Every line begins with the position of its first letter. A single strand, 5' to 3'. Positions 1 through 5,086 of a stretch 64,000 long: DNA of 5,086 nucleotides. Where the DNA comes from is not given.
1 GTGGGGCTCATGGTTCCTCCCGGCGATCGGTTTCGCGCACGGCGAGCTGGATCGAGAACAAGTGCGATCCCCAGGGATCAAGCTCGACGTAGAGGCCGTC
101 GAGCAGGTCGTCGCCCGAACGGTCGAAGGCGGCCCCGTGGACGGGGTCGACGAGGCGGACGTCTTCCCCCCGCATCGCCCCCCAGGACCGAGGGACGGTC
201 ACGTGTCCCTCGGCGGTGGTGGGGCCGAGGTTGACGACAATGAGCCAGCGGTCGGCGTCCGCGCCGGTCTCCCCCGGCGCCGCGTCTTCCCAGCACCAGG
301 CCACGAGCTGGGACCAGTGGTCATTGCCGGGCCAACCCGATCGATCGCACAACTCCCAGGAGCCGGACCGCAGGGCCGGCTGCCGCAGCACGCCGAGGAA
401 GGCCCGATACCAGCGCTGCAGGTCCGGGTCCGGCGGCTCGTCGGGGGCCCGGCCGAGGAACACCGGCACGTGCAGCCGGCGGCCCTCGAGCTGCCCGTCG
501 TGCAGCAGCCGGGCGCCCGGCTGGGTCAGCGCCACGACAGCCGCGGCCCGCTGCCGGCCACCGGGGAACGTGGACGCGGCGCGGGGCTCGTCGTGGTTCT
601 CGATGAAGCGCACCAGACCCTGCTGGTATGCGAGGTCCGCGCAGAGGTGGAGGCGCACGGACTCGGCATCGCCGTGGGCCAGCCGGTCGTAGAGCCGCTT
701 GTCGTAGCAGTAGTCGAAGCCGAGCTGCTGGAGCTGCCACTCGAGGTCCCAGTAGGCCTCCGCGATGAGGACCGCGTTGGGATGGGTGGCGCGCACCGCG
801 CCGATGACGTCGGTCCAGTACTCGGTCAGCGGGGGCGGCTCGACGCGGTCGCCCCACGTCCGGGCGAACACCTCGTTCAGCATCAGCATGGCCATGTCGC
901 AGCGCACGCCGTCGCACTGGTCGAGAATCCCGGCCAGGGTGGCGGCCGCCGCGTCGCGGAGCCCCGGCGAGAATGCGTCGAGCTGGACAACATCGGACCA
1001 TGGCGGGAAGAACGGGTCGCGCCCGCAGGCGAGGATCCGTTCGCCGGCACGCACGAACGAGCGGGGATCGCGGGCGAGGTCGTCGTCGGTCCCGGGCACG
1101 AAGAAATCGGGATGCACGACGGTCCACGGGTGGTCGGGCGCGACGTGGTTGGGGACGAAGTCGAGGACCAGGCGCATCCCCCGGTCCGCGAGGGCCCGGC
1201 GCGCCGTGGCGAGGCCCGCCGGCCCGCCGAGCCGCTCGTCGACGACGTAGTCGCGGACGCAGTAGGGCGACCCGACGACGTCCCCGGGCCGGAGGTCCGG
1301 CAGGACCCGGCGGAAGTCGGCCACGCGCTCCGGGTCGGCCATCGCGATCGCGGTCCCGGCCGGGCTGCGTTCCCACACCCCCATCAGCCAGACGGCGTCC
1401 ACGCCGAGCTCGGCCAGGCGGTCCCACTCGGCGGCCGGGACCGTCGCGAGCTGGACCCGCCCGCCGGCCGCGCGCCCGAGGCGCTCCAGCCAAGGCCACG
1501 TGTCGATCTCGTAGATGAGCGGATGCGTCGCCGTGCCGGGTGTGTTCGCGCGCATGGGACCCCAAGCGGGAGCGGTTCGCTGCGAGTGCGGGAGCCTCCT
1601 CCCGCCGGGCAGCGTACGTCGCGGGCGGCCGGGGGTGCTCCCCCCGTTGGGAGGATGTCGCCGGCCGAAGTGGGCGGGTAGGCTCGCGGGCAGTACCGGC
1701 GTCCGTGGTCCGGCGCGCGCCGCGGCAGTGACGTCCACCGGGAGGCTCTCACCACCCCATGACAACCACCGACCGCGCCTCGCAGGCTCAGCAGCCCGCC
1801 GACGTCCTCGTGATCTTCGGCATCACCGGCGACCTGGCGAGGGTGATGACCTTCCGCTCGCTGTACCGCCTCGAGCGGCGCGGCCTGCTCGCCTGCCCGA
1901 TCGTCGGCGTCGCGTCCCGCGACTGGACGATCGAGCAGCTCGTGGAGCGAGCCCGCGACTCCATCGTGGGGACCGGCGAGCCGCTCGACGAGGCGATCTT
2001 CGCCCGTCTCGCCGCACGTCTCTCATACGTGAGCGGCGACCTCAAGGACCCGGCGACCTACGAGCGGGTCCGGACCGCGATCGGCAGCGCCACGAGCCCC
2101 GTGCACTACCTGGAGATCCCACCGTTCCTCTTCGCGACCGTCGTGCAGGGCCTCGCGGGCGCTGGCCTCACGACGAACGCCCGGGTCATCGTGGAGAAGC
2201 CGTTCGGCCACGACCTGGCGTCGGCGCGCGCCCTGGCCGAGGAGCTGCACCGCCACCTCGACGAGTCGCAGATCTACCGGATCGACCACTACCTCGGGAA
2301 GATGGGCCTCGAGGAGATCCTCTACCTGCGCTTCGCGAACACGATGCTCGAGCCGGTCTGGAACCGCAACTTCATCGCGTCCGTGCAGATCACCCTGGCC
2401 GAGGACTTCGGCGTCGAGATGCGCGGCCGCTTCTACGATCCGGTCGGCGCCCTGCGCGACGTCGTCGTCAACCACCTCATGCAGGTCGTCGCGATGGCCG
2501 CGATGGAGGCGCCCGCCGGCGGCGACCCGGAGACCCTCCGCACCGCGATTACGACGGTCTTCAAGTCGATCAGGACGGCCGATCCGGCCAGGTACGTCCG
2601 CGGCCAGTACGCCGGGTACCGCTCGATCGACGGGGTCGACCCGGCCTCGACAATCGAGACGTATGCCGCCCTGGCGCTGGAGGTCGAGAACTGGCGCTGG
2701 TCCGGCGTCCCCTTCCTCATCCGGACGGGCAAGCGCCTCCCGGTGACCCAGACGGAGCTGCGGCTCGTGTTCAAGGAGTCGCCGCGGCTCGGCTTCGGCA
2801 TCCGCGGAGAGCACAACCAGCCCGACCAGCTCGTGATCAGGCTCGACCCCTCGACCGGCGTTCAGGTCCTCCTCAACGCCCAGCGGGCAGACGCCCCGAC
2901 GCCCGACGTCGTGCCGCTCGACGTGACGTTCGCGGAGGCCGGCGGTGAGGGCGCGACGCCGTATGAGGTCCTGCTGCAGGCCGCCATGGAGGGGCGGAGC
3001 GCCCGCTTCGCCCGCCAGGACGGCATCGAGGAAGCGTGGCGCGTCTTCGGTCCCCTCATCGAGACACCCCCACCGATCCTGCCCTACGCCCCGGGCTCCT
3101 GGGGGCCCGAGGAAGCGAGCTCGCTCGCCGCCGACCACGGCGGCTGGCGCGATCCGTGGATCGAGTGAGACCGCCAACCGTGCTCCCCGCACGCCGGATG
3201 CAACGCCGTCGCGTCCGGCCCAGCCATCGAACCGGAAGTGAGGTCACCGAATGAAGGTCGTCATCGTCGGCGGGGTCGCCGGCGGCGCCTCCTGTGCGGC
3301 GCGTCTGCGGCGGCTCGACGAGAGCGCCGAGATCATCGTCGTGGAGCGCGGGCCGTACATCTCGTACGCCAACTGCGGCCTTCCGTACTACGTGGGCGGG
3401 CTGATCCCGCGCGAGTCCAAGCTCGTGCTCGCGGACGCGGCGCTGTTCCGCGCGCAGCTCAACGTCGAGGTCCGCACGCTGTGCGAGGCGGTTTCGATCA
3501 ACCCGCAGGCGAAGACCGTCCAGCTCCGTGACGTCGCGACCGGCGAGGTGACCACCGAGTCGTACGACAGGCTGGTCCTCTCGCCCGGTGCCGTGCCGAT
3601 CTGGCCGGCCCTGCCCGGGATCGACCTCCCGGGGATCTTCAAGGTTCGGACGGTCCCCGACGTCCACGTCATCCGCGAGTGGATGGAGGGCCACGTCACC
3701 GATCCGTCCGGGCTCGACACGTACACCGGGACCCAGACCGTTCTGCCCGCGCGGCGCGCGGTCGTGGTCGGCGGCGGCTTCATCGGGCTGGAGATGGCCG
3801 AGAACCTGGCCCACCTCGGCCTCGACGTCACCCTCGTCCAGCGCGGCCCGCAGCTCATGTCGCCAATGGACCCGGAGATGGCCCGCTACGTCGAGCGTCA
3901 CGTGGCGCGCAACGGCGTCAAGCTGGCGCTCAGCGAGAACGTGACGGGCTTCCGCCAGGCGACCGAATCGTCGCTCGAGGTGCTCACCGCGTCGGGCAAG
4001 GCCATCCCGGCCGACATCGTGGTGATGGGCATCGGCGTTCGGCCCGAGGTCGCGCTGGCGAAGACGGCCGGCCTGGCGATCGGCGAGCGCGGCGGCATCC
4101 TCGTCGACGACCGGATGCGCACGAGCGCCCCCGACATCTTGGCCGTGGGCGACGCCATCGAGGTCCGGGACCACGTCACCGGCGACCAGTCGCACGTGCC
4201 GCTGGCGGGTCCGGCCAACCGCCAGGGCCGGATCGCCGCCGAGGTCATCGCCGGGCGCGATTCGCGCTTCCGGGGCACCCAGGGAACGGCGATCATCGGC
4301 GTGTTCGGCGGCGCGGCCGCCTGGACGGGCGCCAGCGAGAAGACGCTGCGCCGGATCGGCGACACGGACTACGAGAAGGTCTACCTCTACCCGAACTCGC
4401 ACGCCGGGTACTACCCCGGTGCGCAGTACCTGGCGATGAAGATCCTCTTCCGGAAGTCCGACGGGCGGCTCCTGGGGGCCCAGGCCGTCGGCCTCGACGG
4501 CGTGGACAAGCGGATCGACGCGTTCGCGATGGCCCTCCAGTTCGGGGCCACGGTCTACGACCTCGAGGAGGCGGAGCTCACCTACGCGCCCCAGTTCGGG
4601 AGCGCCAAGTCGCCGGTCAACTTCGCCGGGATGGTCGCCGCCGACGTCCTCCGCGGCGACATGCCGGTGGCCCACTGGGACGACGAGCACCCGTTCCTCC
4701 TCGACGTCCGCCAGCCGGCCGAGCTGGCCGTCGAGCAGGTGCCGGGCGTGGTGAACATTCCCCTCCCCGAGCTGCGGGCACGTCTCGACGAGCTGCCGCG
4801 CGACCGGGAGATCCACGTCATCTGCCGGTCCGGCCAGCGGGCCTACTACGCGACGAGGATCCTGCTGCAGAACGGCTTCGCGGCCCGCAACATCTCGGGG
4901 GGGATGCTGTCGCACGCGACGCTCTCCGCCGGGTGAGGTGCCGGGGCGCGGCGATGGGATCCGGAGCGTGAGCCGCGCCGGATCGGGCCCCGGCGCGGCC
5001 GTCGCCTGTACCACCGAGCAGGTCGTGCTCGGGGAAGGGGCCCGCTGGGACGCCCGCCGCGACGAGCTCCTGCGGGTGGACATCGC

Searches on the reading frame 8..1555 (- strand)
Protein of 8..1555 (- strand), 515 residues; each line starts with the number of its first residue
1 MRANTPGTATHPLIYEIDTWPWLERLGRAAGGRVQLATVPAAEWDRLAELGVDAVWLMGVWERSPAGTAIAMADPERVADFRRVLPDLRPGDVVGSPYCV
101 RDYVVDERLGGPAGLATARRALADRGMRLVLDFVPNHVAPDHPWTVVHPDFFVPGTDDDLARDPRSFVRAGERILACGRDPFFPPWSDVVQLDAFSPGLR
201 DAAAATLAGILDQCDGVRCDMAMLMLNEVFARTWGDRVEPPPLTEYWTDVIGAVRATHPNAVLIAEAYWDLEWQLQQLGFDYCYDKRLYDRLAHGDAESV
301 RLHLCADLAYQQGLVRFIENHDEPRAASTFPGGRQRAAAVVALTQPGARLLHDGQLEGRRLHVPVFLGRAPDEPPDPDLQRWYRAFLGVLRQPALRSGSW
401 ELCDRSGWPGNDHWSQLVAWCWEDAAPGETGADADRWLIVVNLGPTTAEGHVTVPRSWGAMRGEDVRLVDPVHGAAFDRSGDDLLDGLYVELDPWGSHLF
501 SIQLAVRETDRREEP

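Call 84: search_protein_families(library=pfam, proteins=[window:8-1555:-], max_evalue=0.0001)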
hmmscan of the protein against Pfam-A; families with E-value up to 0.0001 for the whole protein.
window:8-1555:- (515 aa): 1 family
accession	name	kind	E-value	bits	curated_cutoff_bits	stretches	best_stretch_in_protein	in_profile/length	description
PF00128.31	Alpha-amylase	-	1e-09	38.6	22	1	46-145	27-99/446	Alpha amylase, catalytic domain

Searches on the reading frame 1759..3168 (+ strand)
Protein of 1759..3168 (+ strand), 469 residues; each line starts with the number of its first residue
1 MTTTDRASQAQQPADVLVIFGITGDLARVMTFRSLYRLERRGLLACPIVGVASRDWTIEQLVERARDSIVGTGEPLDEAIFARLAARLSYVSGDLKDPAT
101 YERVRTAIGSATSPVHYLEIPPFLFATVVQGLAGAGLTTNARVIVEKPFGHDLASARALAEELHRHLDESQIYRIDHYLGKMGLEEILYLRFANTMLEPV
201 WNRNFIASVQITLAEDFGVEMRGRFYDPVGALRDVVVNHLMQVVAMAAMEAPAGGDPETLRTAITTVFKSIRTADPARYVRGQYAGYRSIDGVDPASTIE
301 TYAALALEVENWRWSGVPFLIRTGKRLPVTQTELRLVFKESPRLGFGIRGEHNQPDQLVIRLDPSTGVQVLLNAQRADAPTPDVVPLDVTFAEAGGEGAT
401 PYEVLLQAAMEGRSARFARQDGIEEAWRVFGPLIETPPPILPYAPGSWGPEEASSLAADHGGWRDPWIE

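Call 84: search_protein_families(library=pfam, proteins=[window:1759-3168:+], max_evalue=0.0001)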
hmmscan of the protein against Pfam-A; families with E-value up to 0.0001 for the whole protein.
window:1759-3168:+ (469 aa): 2 families
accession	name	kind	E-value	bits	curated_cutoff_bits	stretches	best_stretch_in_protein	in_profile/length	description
PF02781.21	G6PD_C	-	4.6e-83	279.1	27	1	189-461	2-292/296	Glucose-6-phosphate dehydrogenase, C-terminal domain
PF00479.28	G6PD_N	-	7.2e-44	151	22.1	1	18-181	1-178/183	Glucose-6-phosphate dehydrogenase, NAD binding domain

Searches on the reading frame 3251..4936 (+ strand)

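Call 84: search_protein_families(library=pfam, proteins=[window:3251-4936:+], max_evalue=0.0001)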
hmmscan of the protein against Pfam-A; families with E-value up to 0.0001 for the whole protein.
window:3251-4936:+ (561 aa): 8 families
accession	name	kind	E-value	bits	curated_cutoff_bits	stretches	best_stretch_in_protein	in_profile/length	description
PF07992.20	Pyr_redox_2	-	3.1e-62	211.1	26.1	1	1-317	1-282/291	Pyridine nucleotide-disulphide oxidoreductase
PF00070.33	Pyr_redox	-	2.7e-23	82.7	22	1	169-243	1-75/82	Pyridine nucleotide-disulphide oxidoreductase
PF02852.28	Pyr_redox_dim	-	6.5e-14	52.5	25.3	1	355-449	10-102/110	Pyridine nucleotide-disulphide oxidoreductase, dimerisation domain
PF00581.25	Rhodanese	-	6.6e-11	43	22.2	1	478-552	11-96/102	Rhodanese-like domain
PF13738.12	Pyr_redox_3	-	4.3e-08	33.2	30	1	167-297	164-302/305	Pyridine nucleotide-disulphide oxidoreductase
PF13450.12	NAD_binding_8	-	1.2e-07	32.4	21.9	0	172-202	1-31/68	NAD(P)-binding Rossmann-like domain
PF01266.30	DAO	-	2.5e-07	31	27.9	0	170-201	2-33/353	FAD dependent oxidoreductase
PF05834.18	Lycopene_cycl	-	9.3e-05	22.1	23.4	0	171-205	3-39/380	Lycopene cyclase protein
